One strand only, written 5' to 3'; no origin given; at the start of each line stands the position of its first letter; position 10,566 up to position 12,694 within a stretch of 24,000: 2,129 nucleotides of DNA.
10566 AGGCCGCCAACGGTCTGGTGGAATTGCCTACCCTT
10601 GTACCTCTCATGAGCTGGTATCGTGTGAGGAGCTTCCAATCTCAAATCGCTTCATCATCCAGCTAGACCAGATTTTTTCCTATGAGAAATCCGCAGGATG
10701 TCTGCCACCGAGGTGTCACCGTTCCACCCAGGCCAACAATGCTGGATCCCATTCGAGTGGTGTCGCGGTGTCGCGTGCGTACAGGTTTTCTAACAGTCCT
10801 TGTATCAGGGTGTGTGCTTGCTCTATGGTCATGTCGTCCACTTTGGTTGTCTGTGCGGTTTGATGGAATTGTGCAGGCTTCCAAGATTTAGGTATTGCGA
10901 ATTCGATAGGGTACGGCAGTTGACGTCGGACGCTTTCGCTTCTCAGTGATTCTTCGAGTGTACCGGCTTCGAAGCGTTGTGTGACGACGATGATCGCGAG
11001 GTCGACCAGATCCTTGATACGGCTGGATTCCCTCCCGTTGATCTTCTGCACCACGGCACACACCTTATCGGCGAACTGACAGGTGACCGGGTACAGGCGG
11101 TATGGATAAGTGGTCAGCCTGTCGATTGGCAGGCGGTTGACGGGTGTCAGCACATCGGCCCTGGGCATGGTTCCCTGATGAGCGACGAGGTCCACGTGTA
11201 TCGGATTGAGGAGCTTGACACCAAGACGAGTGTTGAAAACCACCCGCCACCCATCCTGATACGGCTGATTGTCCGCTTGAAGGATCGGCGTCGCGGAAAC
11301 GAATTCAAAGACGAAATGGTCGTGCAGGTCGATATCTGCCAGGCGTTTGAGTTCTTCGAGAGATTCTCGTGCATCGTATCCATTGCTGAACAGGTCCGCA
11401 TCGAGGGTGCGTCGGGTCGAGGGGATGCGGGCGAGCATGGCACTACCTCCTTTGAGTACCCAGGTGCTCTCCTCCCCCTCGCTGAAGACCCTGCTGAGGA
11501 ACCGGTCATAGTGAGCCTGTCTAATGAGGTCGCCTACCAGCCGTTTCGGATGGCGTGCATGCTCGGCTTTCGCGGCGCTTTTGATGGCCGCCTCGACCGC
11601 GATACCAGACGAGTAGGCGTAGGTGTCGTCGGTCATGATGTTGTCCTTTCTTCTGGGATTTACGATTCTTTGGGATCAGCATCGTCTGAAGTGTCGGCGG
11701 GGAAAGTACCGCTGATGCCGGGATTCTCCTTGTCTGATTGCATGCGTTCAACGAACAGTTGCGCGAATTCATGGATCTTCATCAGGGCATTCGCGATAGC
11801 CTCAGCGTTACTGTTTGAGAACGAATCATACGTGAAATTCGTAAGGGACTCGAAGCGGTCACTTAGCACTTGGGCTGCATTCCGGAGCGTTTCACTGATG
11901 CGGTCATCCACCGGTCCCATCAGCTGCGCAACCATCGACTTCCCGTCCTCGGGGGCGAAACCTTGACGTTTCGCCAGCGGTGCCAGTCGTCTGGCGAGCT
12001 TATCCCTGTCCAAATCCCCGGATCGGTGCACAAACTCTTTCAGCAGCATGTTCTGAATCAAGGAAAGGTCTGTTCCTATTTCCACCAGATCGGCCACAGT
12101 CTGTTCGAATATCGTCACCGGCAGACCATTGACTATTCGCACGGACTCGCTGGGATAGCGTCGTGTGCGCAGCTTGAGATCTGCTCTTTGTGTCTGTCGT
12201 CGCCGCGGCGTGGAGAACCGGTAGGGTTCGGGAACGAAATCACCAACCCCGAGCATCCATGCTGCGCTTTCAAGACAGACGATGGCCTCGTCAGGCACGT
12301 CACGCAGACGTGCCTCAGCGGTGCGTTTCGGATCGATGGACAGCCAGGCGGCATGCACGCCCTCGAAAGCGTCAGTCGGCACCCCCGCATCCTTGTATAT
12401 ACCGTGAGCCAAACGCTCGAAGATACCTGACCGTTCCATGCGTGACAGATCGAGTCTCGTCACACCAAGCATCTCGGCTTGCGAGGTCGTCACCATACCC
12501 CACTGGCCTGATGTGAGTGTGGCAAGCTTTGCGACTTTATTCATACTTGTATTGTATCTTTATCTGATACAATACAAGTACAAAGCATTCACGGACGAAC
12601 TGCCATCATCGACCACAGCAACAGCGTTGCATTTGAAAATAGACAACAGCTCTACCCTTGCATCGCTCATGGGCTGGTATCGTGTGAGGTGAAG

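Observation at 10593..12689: AbiE module is a discrete 2.06-kb cassette bracketed by 38-bp imperfect direct repeats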

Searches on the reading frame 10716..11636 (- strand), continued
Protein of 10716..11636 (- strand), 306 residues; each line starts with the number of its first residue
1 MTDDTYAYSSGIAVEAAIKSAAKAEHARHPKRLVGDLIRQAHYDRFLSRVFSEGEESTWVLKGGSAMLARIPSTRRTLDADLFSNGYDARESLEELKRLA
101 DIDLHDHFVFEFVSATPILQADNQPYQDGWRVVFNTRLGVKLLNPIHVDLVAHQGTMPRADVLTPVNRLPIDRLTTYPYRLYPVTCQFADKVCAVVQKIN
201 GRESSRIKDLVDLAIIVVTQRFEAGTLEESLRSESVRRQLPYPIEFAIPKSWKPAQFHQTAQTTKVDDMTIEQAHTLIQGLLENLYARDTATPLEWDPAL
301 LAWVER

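Call 74: search_protein_families(library=pfam, proteins=[L068:280-1353:+, L068:1325-2263:+, L068:2357-3778:+, L068:3974-5413:-, L068:6077-7141:-, L068:6304-7224:+, L070:948-2372:+, L070:2743-3849:+, L070:3806-4753:+, L070:51-833:+], max_evalue=0.001)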
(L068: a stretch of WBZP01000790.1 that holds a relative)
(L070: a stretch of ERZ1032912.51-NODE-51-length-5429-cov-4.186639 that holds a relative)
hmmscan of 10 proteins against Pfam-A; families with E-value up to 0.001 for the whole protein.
L068:280-1353:+ (357 aa): 2 families
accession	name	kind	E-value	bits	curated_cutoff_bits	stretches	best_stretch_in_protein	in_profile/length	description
PF13338.12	AbiEi_4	-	2e-14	53.8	25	1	9-54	2-47/49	Transcriptional regulator, AbiEi antitoxin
PF09407.15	AbiEi_1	-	0.00039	21.1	22.2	1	85-197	18-134/142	AbiEi antitoxin C-terminal domain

L068:1325-2263:+ (312 aa): 1 family
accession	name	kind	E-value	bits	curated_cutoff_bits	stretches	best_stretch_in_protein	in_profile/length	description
PF08843.17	AbiEii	-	1.4e-23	84.5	22.5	1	51-274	1-228/238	Nucleotidyl transferase AbiEii toxin, Type IV TA system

L068:2357-3778:+ (473 aa): 2 families
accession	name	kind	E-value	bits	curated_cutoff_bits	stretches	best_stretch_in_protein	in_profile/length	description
PF00589.27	Phage_integrase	-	8.4e-22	78.2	27.1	1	272-447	12-167/172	Phage integrase family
PF14659.12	Phage_int_SAM_3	-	8.2e-05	23.2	22.6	1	172-211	17-56/58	Phage integrase, N-terminal SAM-like domain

L068:3974-5413:- (479 aa): 0 families

L068:6077-7141:- (354 aa): 0 families

L068:6304-7224:+ (306 aa): 0 families

L070:948-2372:+ (474 aa): 2 families
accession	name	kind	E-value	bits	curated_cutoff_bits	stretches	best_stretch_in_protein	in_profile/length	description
PF00120.29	Gln-synt_C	-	1.4e-135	452.3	24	1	105-471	2-344/344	Glutamine synthetase, catalytic domain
PF03951.24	Gln-synt_N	-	3e-27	94.5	33.4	1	17-97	2-82/82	Glutamine synthetase, beta-Grasp domain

L070:2743-3849:+ (368 aa): 2 families
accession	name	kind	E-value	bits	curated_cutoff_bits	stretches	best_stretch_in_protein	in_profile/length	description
PF13338.12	AbiEi_4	-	1.5e-09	38.2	25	1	27-70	3-46/49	Transcriptional regulator, AbiEi antitoxin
PF09407.15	AbiEi_1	-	0.00022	21.9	22.2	1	106-193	21-115/142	AbiEi antitoxin C-terminal domain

L070:3806-4753:+ (315 aa): 1 family
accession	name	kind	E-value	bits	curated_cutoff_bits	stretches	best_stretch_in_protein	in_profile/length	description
PF08843.17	AbiEii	-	3.9e-22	79.8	22.5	1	56-273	1-222/238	Nucleotidyl transferase AbiEii toxin, Type IV TA system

L070:51-833:+ (260 aa): 0 families

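Call 76: search_protein_families(library=pfam, proteins=[L052:2595-3920:+, L052:4047-4928:+, L052:4932-5831:+, L052:1133-2338:-, L052:6334-6756:+, L052:6431-7186:-, L057:2526-3251:+, L057:3976-4989:+, L057:4986-5933:+, L057:1273-2124:+], max_evalue=0.001)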
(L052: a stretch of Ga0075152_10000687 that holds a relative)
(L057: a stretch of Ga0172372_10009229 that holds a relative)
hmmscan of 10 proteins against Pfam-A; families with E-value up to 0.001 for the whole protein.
L052:2595-3920:+ (441 aa): 2 families
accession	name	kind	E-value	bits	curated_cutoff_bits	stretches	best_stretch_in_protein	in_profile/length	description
PF00589.27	Phage_integrase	-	8.8e-17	61.8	27.1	1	219-407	3-167/172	Phage integrase family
PF22022.2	Phage_int_M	-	0.00026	21.6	27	1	113-202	1-90/96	Phage integrase central domain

L052:4047-4928:+ (293 aa): 2 families
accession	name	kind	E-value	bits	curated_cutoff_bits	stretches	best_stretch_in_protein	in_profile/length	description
PF13338.12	AbiEi_4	-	2.1e-13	50.6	25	1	88-132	3-47/49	Transcriptional regulator, AbiEi antitoxin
PF09407.15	AbiEi_1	-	1.8e-05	25.5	22.2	1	169-264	19-126/142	AbiEi antitoxin C-terminal domain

L052:4932-5831:+ (299 aa): 1 family
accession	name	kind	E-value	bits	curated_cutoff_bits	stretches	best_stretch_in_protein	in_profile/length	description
PF08843.17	AbiEii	-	5.9e-22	79.2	22.5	1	43-241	1-192/238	Nucleotidyl transferase AbiEii toxin, Type IV TA system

L052:1133-2338:- (401 aa): 3 families
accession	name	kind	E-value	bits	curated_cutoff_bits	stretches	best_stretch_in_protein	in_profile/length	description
PF00589.27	Phage_integrase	-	7.4e-23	81.6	27.1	1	206-376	6-169/172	Phage integrase family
PF14659.12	Phage_int_SAM_3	-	3e-08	34.2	22.6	1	97-155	1-57/58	Phage integrase, N-terminal SAM-like domain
PF22022.2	Phage_int_M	-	7.7e-07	29.7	27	1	100-189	3-91/96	Phage integrase central domain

L052:6334-6756:+ (140 aa): 0 families

L052:6431-7186:- (251 aa): 0 families

L057:2526-3251:+ (241 aa): 1 family
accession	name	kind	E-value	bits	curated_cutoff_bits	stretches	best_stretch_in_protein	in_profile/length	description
PF05973.20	Gp49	-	6.2e-10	39.4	23.9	1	157-222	20-86/90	Phage derived protein Gp49-like (DUF891)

L057:3976-4989:+ (337 aa): 2 families
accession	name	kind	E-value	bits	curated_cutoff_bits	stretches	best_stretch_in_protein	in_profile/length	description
PF13338.12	AbiEi_4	-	3.4e-12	46.7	25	1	14-54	7-47/49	Transcriptional regulator, AbiEi antitoxin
PF09407.15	AbiEi_1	-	4.9e-06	27.2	22.2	1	83-186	11-123/142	AbiEi antitoxin C-terminal domain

L057:4986-5933:+ (315 aa): 1 family
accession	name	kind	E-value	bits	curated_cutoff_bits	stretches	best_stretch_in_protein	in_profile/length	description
PF08843.17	AbiEii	-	2e-19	70.9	22.5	1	43-258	1-220/238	Nucleotidyl transferase AbiEii toxin, Type IV TA system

L057:1273-2124:+ (283 aa): 5 families
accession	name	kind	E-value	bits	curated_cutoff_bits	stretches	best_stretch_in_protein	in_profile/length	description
PF00455.28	DeoRC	-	9.8e-42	143.1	31.8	1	95-258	2-159/160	DeoR C terminal sensor domain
PF08220.18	HTH_DeoR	-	6.6e-17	61.4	21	1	27-80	1-54/57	DeoR-like helix-turn-helix domain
PF08279.18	HTH_11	-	1.8e-05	25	25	1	27-68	1-43/55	HTH domain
PF25213.1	HVO_A0261_N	-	7.5e-05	23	35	1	26-75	11-59/86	HVO_A0261 N-terminal domain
PF13412.12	HTH_24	-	0.00043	20.2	21.9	1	26-68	3-45/48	Winged helix-turn-helix DNA-binding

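Call 91: search_protein_families(library=pfam, proteins=[L038:819-3977:+, L038:4246-4977:+, L038:4974-5936:+, L038:5933-6328:+, L038:6722-8806:-, L112:2800-3549:+, L112:3198-4244:+, L112:4348-4998:+, L112:7010-7873:+, L112:569-1087:+], max_evalue=0.001)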
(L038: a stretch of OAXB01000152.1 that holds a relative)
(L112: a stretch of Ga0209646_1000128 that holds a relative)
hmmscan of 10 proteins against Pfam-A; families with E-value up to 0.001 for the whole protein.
L038:819-3977:+ (1052 aa): 0 families

L038:4246-4977:+ (243 aa): 1 family
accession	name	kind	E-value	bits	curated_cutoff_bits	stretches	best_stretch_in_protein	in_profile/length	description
PF13338.12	AbiEi_4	-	1.8e-09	38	25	1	32-77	2-47/49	Transcriptional regulator, AbiEi antitoxin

L038:4974-5936:+ (320 aa): 1 family
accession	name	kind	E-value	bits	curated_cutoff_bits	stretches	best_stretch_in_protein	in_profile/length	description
PF08843.17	AbiEii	-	7e-19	69.1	22.5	1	48-248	1-205/238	Nucleotidyl transferase AbiEii toxin, Type IV TA system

L038:5933-6328:+ (131 aa): 1 family
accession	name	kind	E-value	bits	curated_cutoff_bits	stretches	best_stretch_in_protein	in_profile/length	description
PF04014.23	MazE_antitoxin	-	7.4e-13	48.7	24.7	1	57-100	2-46/48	Antidote-toxin recognition MazE, bacterial antitoxin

L038:6722-8806:- (694 aa): 3 families
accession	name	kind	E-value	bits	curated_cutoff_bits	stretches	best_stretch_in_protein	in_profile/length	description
PF07690.21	MFS_1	-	7.9e-42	143.8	33.4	2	282-534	1-235/347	Major Facilitator Superfamily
PF00083.30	Sugar_tr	-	1.2e-06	28.2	22.3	1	313-449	47-186/452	Sugar (and other) transporter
PF05977.19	MFS_3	-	9.5e-06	24.7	27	1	282-449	15-186/524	Transmembrane secretion effector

L112:2800-3549:+ (249 aa): 1 family
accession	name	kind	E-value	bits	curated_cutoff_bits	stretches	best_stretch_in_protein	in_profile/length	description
PF02384.22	N6_Mtase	-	1e-08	35.3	20.4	1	107-226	3-121/311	N-6 DNA Methylase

L112:3198-4244:+ (348 aa): 0 families

L112:4348-4998:+ (216 aa): 1 family
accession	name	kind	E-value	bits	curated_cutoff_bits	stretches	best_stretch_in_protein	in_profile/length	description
PF13338.12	AbiEi_4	-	9.7e-11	42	25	1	11-54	5-48/49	Transcriptional regulator, AbiEi antitoxin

L112:7010-7873:+ (287 aa): 2 families
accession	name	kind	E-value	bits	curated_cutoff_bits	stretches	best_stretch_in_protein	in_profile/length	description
PF08401.16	ArdcN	-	6.2e-12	46.2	22.6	1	17-124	3-123/123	N-terminal domain of anti-restriction factor ArdC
PF06114.19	Peptidase_M78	-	1.3e-05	25.4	22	1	166-235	7-83/123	IrrE N-terminal-like domain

L112:569-1087:+ (172 aa): 0 families

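Call 92: find_related_loci(query=A4, collection=viral_contigs, flank=5000)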
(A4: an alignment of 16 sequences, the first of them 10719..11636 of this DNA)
Query A4 (306 aa) in viral_contigs; peptide patterns used: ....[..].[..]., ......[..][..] (x = any residue, [..] = any of these).
53 stretches matched a pattern, but none encodes a relative of the query by tblastn (E <= 1e-3).

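Call 98: search_protein_families(library=pfam, proteins=[L027:5666-5974:+, L027:5605-5895:-, L027:5704-5904:+, L027:7807-8052:+, L070:4764-5129:-, L070:4867-5208:+, L070:2357-2791:-, L070:2412-2834:-, L057:5732-6301:+, L057:3557-3886:+], max_evalue=1)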
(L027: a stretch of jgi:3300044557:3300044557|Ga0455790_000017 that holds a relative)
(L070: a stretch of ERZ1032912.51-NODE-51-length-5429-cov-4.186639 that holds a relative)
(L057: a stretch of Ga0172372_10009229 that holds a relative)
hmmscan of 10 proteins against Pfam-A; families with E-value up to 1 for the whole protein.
L027:5666-5974:+ (102 aa): 0 families

L027:5605-5895:- (96 aa): 1 family
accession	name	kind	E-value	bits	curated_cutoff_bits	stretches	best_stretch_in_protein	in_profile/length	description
PF08448.16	PAS_4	-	0.18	12.5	23.1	1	30-73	48-91/110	PAS fold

L027:5704-5904:+ (66 aa): 0 families

L027:7807-8052:+ (81 aa): 0 families

L070:4764-5129:- (121 aa): 0 families

L070:4867-5208:+ (113 aa): 0 families

L070:2357-2791:- (144 aa): 0 families

L070:2412-2834:- (140 aa): 0 families

L057:5732-6301:+ (189 aa): 2 families
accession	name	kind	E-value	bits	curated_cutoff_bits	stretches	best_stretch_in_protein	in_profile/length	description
PF18029.7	Glyoxalase_6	-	4.6e-05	24.5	23.6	1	79-179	2-101/106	Glyoxalase-like domain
PF00903.31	Glyoxalase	-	0.07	14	20.6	1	80-181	6-119/121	Glyoxalase/Bleomycin resistance protein/Dioxygenase superfamily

L057:3557-3886:+ (109 aa): 2 families
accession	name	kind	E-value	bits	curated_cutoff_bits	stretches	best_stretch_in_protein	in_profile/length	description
PF13187.11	Fer4_9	-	0.0044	17.5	27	1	71-91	34-50/52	4Fe-4S dicluster domain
PF13237.11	Fer4_10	-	0.017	15.5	25.5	1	76-90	7-21/53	4Fe-4S dicluster domain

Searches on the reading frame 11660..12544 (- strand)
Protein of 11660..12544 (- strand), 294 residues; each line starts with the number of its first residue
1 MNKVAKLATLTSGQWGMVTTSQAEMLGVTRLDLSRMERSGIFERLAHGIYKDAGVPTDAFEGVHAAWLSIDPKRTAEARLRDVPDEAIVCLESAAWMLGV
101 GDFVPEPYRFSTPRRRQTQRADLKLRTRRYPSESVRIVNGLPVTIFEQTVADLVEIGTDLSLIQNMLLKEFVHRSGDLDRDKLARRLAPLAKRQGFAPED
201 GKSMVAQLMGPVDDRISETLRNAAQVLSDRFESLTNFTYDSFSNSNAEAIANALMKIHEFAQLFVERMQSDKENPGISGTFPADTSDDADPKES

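Call 9: search_protein_families(library=pfam, proteins=[window:11660-12544:-], max_evalue=0.01)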
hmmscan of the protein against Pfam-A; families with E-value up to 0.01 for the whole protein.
window:11660-12544:- (294 aa): 1 family
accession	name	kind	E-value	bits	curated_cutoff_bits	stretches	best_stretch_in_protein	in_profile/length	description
PF13338.12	AbiEi_4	-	1.1e-09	38.7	25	1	7-50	3-46/49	Transcriptional regulator, AbiEi antitoxin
